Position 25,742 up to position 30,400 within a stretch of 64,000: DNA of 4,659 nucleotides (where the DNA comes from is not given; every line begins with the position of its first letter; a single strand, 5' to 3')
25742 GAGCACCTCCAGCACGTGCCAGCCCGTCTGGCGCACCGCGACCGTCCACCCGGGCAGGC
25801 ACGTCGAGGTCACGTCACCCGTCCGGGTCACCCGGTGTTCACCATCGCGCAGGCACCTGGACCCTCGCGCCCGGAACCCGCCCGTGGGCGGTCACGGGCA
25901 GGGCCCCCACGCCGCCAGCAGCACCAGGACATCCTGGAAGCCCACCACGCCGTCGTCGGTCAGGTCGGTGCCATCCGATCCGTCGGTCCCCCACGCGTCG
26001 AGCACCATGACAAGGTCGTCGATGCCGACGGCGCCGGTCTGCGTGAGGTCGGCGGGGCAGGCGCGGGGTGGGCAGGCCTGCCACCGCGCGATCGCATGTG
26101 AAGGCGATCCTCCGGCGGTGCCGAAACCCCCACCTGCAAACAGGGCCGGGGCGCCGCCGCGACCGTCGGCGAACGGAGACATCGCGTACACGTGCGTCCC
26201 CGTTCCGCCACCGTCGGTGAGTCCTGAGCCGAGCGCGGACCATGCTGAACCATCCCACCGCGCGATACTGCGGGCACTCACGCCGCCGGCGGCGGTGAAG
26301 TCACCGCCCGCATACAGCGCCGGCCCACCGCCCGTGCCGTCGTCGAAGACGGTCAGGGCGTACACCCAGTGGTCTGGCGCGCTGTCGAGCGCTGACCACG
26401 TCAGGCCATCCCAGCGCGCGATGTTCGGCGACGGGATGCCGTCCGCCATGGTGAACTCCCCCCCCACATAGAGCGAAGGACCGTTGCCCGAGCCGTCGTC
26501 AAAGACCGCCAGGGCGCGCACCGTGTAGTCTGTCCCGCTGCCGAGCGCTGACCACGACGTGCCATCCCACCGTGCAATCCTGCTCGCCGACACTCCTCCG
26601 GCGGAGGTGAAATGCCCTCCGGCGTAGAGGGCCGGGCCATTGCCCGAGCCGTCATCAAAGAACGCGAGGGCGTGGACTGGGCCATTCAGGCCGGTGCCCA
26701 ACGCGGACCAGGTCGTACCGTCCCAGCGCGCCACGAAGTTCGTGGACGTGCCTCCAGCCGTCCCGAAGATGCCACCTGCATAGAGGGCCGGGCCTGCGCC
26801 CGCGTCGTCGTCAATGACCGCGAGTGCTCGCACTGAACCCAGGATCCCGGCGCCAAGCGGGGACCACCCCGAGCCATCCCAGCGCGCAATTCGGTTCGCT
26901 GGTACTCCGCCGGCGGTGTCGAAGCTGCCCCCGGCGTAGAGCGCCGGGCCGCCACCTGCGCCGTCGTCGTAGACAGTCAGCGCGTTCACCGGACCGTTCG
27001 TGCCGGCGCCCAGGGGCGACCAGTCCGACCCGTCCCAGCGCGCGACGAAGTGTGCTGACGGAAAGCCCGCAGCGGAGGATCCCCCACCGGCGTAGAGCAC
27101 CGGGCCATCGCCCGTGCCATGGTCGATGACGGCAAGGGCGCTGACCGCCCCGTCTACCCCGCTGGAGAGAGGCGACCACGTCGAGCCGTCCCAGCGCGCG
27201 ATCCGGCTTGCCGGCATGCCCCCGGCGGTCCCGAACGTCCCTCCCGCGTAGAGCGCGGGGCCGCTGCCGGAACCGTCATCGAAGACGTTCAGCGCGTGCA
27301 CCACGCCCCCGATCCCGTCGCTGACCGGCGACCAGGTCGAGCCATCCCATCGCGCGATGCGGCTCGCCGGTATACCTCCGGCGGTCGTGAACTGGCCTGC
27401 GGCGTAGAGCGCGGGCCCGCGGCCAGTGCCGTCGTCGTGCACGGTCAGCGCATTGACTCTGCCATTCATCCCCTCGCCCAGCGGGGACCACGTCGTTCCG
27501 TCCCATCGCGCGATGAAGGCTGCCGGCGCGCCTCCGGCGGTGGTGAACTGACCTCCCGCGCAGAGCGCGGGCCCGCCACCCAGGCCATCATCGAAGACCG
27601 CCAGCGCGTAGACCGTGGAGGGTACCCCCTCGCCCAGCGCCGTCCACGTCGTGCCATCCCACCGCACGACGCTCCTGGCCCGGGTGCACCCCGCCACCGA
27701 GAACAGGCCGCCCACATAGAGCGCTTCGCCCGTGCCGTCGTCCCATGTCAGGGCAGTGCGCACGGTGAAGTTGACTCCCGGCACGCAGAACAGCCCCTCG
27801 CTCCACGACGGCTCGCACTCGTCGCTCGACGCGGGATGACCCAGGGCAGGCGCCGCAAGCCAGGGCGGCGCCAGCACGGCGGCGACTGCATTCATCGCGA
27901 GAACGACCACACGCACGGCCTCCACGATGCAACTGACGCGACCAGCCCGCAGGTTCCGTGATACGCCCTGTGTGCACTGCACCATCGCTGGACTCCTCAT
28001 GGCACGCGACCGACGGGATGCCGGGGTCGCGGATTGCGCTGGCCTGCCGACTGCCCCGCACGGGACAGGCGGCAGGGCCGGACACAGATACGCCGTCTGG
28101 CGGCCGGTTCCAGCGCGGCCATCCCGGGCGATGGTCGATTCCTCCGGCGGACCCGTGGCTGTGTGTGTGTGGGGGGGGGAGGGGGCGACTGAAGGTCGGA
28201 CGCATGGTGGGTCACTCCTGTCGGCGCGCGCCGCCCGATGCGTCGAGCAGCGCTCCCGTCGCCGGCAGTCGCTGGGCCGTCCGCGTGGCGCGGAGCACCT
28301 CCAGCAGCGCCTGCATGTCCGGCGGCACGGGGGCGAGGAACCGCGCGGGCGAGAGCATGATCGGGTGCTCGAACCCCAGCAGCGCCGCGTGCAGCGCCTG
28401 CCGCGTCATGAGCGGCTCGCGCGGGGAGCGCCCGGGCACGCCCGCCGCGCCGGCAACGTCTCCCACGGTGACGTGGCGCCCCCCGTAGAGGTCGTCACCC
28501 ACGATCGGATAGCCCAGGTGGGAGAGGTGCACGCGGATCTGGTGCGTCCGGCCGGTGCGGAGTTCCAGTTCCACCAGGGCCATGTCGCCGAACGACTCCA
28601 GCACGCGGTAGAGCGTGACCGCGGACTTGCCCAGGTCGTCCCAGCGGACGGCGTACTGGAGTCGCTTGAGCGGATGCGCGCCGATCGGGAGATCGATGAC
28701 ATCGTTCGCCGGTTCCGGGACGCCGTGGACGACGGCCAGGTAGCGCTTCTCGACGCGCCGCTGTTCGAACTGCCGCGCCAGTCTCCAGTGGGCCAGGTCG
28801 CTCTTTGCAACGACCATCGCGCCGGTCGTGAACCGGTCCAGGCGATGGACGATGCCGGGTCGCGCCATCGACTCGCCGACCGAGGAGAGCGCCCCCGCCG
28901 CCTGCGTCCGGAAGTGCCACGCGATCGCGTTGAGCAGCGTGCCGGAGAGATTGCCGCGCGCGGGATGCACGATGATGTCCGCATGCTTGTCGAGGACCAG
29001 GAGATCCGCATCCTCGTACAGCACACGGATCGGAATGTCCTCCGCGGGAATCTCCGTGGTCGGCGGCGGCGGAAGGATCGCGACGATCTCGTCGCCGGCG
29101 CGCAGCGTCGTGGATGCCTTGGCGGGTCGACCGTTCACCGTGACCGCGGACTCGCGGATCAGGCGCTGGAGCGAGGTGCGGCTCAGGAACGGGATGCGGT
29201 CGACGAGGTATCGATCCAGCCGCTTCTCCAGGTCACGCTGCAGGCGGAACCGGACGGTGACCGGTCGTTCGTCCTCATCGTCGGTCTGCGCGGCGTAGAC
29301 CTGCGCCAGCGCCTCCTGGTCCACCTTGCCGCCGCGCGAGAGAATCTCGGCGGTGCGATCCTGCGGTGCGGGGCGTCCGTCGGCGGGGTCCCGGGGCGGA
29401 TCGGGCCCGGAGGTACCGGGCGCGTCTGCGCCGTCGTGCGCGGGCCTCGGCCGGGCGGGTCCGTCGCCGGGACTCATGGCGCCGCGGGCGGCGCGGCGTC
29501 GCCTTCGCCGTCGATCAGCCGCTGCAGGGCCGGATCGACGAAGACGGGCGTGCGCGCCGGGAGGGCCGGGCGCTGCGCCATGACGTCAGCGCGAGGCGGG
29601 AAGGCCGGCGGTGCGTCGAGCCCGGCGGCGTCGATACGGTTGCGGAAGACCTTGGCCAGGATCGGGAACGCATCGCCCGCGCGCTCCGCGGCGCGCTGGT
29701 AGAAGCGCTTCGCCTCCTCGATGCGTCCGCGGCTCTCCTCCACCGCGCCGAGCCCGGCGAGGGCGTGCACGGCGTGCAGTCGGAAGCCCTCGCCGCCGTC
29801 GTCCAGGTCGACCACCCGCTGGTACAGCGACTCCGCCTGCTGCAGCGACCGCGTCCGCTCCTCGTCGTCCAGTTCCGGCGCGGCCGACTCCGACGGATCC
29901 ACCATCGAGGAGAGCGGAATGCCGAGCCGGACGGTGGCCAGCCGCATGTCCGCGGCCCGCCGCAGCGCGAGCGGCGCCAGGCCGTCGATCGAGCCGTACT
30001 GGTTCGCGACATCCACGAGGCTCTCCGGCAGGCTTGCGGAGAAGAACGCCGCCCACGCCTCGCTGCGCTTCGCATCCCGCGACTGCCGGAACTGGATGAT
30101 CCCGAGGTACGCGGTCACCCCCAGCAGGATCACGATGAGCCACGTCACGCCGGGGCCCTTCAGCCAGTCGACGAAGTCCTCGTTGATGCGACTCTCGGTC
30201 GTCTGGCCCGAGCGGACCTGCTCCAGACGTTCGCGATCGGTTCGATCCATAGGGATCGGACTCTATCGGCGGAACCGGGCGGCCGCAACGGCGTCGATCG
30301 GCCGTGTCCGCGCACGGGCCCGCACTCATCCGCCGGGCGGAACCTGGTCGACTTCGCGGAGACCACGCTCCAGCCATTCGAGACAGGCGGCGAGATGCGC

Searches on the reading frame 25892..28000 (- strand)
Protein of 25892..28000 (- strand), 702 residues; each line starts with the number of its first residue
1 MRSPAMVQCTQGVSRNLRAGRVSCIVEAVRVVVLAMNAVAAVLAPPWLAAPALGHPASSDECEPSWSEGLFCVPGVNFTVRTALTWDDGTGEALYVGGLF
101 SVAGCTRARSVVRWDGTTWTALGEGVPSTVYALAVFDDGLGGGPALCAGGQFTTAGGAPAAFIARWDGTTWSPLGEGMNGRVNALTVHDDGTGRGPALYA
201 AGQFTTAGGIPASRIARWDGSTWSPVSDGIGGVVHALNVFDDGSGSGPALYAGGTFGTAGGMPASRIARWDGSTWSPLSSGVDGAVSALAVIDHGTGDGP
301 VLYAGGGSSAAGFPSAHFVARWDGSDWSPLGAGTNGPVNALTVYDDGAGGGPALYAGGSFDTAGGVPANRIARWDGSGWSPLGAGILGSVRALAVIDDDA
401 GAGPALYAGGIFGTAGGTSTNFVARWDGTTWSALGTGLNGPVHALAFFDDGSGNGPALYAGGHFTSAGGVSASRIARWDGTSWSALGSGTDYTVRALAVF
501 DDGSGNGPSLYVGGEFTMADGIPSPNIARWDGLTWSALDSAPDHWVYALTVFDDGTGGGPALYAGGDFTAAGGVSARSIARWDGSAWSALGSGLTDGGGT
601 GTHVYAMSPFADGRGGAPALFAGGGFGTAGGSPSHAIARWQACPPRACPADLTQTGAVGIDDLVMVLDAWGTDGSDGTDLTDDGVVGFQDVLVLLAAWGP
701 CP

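Call 63: search_protein_families(library=pfam, proteins=[window:25892-28000:-], max_evalue=0.0001)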
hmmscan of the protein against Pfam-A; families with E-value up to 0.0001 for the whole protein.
window:25892-28000:- (702 aa): 3 families
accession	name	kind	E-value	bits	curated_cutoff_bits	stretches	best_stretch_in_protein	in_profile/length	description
PF12768.13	Rax2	-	4.6e-21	75.8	28.8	2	174-331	19-163/254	Rax2 C-terminal beta propeller domain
PF19565.4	DUF6087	-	4.1e-16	59.5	27.1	0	108-123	43-58/99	Family of unknown function (DUF6087)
PF17164.10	DUF5122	-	5.7e-11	42.9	27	0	354-373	6-25/36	Domain of unknown function (DUF5122) beta-propeller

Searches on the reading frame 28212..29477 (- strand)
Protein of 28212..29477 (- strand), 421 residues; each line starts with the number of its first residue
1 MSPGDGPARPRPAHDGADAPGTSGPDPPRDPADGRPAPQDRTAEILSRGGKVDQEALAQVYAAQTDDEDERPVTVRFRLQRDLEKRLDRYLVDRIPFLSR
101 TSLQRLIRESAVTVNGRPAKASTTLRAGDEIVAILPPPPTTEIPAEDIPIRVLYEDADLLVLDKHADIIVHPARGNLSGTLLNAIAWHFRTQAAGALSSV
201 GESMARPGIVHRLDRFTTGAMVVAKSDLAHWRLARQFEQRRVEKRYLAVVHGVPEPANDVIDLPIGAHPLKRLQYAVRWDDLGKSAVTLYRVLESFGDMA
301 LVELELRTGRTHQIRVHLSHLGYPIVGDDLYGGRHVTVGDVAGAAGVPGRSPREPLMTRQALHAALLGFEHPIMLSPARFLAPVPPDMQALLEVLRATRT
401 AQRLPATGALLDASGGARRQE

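Call 63: search_protein_families(library=pfam, proteins=[window:28212-29477:-], max_evalue=0.0001)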
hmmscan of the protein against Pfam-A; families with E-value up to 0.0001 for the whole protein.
window:28212-29477:- (421 aa): 2 families
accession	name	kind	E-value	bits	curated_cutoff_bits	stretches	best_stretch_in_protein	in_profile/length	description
PF00849.27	PseudoU_synth_2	-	2.8e-31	109.3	26.8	1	158-320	1-152/152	RNA pseudouridylate synthase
PF01479.30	S4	-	9.2e-09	35.3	22.8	1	86-131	2-48/48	S4 domain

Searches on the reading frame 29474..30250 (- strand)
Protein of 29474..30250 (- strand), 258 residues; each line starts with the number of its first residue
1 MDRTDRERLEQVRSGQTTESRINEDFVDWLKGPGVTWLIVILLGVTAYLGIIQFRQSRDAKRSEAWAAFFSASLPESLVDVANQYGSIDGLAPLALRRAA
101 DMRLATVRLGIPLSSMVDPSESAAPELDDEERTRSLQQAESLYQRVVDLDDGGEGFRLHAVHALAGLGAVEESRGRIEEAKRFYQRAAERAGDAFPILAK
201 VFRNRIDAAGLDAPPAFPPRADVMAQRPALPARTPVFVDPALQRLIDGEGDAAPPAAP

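Call 64: search_protein_families(library=pfam, proteins=[window:29474-30250:-], max_evalue=0.0001)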
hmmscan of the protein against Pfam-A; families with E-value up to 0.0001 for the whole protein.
window:29474-30250:- (258 aa): 1 family
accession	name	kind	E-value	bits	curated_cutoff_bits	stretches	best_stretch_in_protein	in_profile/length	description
PF13424.12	TPR_12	-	3.8e-05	24.2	30.1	1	134-190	17-74/77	Tetratricopeptide repeat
